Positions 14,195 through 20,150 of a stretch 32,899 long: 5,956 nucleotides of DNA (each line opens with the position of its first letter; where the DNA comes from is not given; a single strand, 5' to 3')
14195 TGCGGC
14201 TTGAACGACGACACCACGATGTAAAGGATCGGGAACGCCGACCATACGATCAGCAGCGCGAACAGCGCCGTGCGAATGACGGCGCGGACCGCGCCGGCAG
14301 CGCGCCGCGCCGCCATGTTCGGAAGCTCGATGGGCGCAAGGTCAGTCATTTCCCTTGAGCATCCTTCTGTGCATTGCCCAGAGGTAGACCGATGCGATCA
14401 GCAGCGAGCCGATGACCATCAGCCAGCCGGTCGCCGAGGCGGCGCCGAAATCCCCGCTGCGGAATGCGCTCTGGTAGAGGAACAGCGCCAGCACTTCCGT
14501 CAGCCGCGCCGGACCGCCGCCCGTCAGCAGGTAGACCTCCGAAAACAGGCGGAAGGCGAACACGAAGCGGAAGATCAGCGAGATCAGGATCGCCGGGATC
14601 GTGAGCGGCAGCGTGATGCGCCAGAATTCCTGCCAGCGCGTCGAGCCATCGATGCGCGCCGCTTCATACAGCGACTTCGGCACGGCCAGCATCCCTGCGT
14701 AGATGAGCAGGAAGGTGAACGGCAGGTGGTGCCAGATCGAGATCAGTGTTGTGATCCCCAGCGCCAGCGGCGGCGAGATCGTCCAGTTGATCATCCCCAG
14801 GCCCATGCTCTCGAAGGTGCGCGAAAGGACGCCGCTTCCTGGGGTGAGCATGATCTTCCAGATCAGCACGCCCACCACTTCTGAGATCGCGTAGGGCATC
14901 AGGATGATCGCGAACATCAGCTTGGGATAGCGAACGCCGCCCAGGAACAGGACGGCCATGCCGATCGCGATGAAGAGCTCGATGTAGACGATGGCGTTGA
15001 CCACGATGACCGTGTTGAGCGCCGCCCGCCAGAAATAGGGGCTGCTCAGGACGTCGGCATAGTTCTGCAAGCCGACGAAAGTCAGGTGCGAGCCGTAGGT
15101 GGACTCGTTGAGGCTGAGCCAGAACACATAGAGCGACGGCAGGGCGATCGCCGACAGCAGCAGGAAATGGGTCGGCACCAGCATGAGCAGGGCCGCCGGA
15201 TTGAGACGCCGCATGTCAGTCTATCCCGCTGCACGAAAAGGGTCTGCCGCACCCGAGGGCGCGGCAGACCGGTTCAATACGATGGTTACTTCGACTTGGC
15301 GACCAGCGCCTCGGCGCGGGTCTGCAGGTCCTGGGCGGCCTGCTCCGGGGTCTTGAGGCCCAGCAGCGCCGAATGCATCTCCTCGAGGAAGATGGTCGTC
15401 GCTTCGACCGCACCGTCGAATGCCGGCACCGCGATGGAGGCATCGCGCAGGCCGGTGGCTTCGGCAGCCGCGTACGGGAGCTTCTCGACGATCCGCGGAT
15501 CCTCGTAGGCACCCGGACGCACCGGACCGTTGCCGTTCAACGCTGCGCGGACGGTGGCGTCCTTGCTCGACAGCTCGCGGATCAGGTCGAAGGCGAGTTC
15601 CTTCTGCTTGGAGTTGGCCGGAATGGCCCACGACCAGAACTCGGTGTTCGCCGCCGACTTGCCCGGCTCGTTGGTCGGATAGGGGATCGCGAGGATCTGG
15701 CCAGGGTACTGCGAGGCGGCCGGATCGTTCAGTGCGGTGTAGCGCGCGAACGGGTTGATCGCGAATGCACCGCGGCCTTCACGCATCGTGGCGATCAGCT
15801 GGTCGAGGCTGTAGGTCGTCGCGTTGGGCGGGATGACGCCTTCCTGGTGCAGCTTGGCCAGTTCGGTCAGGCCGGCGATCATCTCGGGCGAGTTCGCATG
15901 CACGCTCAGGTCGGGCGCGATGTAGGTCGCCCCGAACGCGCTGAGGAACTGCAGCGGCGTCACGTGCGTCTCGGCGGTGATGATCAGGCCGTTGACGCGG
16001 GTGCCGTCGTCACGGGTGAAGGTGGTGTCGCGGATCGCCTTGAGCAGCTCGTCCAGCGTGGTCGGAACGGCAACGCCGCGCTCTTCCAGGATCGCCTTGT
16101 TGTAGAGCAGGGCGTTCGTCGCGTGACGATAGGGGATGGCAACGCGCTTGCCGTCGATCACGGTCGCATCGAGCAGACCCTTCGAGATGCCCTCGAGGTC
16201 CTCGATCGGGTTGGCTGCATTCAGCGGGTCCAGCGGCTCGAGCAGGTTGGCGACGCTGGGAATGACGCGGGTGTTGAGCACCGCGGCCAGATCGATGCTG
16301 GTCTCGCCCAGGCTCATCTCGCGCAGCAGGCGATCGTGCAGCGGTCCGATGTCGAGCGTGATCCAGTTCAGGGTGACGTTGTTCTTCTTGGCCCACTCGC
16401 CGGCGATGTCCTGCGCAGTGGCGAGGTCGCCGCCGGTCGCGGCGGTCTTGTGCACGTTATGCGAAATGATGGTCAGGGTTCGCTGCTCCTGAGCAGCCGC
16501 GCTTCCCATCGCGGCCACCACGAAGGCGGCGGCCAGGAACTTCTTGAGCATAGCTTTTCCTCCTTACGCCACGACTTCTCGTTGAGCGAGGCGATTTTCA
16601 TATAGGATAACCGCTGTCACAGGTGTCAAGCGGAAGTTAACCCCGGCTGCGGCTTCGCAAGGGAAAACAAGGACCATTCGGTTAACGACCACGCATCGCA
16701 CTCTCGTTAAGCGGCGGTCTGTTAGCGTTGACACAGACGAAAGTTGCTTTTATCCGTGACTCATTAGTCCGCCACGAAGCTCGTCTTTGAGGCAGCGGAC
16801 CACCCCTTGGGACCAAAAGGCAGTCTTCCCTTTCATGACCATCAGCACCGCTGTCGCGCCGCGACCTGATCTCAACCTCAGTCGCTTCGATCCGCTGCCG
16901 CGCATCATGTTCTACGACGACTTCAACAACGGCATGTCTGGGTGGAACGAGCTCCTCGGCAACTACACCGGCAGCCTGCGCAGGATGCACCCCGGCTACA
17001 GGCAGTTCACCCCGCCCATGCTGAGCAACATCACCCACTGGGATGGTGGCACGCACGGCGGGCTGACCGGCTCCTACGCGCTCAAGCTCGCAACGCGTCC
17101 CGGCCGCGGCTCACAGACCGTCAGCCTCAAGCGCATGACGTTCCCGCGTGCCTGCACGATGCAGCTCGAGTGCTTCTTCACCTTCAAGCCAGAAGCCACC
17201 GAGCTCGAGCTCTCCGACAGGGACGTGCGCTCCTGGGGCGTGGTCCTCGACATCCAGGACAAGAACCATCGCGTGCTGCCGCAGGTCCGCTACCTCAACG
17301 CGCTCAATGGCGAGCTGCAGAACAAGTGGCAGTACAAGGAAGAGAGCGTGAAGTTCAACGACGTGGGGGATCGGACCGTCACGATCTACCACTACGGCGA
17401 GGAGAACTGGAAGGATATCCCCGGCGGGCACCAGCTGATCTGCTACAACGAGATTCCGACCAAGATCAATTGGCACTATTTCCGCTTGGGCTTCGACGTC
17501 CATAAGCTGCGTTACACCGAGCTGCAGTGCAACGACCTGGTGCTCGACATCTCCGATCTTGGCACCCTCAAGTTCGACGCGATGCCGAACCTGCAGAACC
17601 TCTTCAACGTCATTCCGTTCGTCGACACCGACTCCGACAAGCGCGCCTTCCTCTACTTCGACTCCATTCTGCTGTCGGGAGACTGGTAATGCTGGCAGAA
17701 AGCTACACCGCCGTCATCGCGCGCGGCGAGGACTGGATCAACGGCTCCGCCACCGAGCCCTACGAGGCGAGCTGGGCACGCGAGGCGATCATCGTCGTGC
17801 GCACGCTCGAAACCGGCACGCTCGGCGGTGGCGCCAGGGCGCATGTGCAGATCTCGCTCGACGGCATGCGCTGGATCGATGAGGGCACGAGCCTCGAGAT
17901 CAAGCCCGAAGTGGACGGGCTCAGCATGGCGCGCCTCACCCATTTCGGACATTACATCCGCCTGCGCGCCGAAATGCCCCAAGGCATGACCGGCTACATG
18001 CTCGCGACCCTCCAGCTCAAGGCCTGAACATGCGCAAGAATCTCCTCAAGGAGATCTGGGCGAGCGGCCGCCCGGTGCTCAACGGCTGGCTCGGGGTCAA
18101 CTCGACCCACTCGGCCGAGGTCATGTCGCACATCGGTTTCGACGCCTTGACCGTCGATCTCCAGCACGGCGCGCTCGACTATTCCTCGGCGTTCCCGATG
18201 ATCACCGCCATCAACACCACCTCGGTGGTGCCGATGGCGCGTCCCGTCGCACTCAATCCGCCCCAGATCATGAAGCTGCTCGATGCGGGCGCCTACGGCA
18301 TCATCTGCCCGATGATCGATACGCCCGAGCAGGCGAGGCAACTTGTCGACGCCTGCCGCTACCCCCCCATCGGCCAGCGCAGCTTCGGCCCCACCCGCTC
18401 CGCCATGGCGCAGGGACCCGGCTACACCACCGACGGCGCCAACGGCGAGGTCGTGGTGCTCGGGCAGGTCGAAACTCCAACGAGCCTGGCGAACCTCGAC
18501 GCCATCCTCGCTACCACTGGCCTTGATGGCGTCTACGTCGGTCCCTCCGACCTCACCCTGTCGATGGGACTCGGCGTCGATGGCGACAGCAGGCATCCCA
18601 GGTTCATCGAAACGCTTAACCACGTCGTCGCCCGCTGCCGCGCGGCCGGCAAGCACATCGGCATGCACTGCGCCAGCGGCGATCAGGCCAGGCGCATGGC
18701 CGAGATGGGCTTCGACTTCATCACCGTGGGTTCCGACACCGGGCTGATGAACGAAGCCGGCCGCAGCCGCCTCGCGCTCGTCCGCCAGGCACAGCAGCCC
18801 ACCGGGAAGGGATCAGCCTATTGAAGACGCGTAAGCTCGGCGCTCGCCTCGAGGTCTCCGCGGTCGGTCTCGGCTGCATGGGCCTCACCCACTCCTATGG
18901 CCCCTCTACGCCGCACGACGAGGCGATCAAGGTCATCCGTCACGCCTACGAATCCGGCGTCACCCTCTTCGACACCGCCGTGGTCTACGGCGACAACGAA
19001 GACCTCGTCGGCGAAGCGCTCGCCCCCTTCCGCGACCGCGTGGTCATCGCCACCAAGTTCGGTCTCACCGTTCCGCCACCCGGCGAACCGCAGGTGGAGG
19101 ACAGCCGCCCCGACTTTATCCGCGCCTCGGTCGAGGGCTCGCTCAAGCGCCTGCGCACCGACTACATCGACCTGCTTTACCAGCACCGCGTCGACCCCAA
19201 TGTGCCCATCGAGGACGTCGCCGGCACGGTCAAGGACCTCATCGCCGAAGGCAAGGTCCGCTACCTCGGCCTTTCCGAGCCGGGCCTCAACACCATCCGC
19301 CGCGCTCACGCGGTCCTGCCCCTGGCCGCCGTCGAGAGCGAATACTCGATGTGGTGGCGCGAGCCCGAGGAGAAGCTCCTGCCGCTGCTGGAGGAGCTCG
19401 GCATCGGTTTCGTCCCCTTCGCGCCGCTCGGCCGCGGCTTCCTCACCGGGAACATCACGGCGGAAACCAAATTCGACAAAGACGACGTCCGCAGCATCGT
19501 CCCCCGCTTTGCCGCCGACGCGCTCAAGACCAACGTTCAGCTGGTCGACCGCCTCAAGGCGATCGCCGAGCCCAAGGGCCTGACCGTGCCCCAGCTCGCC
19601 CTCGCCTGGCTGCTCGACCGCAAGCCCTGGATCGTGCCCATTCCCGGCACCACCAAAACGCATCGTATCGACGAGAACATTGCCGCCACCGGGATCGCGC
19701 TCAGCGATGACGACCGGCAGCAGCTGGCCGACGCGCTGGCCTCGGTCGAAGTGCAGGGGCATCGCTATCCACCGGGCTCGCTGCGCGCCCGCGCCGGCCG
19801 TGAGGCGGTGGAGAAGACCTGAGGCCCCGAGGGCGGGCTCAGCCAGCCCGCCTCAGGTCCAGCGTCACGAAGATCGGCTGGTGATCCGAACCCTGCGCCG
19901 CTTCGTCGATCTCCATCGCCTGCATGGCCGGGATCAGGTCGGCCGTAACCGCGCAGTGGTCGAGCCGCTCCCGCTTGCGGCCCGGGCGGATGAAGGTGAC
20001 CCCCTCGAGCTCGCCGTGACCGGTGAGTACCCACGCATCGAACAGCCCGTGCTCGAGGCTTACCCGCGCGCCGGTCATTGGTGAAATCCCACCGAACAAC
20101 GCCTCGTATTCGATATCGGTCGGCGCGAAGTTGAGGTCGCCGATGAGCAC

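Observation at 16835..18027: Second, diverged copy of the two-gene module (copy B), leading an aldolase/aldo-keto-reductase operon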

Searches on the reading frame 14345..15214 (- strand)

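Call 9: search_protein_families(library=pfam, proteins=[window:14345-15214:-], max_evalue=0.001)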
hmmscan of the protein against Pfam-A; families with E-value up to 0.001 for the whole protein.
window:14345-15214:- (290 aa): 1 family
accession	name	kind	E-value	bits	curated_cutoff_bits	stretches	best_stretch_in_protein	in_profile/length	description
PF00528.27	BPD_transp_1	-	8e-14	52.2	26.4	1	81-278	3-172/184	Binding-protein-dependent transport system inner membrane component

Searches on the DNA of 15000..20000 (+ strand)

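Call 13: search_dna_similar(query=window:15000-20000:+, collection=plasmids, mode=near, max_rows=15)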
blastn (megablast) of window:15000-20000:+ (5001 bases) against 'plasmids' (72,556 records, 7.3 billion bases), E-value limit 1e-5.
Records with a match: 7; places in all: 7; records where one place covers at least 80% of the query: 0.
Best place of each record, by identity: 90-95% 1; 60-80% 6.
By first word of the organism name: Ensifer 3; Ralstonia 1; Pantoea 1; Gemmatirosa 1; Nonomuraea 1.
By predicted mobility (MOB-suite, as given by PLSDB): non-mobilizable 5; mobilizable 1; conjugative 1.
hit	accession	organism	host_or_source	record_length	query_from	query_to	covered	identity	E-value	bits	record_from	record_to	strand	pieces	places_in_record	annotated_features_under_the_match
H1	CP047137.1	Ralstonia solanacearum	Potato,Single cell,tuber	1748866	3957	4657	14%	75.3%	1e-82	316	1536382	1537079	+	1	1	aldo/keto reductase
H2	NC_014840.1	Pantoea sp. At-9b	-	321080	3957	4450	10%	72.3%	3e-30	143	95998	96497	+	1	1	aldo/keto reductase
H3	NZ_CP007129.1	Gemmatirosa kalamazoonensis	-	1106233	4101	4450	7%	78.6%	3e-55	226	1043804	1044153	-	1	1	record has no annotation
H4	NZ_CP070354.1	Ensifer sp. PDNC004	cell culture,Plastic debris in ...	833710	3953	4321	7%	74.0%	1e-28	137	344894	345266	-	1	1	aldo/keto reductase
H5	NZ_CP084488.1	Ensifer adhaerens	cellculture,soil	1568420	3953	4321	7%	73.8%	3e-25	126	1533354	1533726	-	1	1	none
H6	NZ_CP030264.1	Ensifer adhaerens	Zea mays,whole organism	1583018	3953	4321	7%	73.4%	1e-23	121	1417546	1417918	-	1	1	none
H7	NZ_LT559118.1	Nonomuraea gerenzanensis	-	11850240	4149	4187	1%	94.9%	8e-6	62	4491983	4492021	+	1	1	none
